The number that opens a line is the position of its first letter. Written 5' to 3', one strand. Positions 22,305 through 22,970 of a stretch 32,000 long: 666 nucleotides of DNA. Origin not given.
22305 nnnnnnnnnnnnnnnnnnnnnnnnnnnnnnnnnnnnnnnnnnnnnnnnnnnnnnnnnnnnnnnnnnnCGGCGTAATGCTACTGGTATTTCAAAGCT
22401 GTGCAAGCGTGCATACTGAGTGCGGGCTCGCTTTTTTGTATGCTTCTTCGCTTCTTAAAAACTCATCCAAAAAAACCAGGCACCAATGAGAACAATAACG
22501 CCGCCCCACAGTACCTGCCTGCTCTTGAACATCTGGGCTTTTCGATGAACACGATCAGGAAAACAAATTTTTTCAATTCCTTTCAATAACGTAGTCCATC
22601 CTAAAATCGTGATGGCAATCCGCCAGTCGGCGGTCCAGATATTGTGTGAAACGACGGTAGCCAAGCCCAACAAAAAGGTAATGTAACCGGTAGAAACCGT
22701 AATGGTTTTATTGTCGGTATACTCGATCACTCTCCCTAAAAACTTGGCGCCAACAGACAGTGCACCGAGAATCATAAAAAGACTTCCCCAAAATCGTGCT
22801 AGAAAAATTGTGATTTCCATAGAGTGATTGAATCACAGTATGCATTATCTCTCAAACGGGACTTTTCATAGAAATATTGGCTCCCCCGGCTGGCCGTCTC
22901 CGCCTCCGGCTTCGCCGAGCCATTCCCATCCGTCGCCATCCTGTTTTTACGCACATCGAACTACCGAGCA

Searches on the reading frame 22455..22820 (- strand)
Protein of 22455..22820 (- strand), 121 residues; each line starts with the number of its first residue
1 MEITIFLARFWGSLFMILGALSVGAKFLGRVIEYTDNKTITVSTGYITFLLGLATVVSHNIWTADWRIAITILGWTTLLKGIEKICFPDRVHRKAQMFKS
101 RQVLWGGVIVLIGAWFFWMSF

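Call 9: search_protein_families(library=pfam, proteins=[window:22455-22820:-], max_evalue=1)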
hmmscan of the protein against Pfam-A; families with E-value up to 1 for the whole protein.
window:22455-22820:- (121 aa): 2 families
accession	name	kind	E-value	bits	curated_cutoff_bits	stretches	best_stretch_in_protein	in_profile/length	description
PF24418.1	DUF7550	-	0.04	14.1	27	1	96-114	31-49/59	Family of unknown function (DUF7550)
PF21309.3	C5_CUB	-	0.096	13.3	27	1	26-56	23-50/57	Complement component 5, CUB domain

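Call 10: search_protein_families(library=padloc, proteins=[window:22455-22820:-], max_evalue=1)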
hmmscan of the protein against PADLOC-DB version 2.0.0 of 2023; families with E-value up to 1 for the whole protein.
window:22455-22820:- (121 aa): 1 family
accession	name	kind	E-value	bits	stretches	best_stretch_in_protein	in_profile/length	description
PDLC04051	PD-T4-6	-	0.18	8.7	1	18-88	383-452/476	-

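Call 11: search_protein_families(library=phrogs, proteins=[window:22455-22820:-], max_evalue=1)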
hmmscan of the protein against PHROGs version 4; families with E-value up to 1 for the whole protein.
window:22455-22820:- (121 aa): 0 families

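Call 47: search_protein_families(library=ncbifam, proteins=[window:22455-22820:-], max_evalue=0.01)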
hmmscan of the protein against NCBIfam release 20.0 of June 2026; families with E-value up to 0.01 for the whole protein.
window:22455-22820:- (121 aa): 0 families
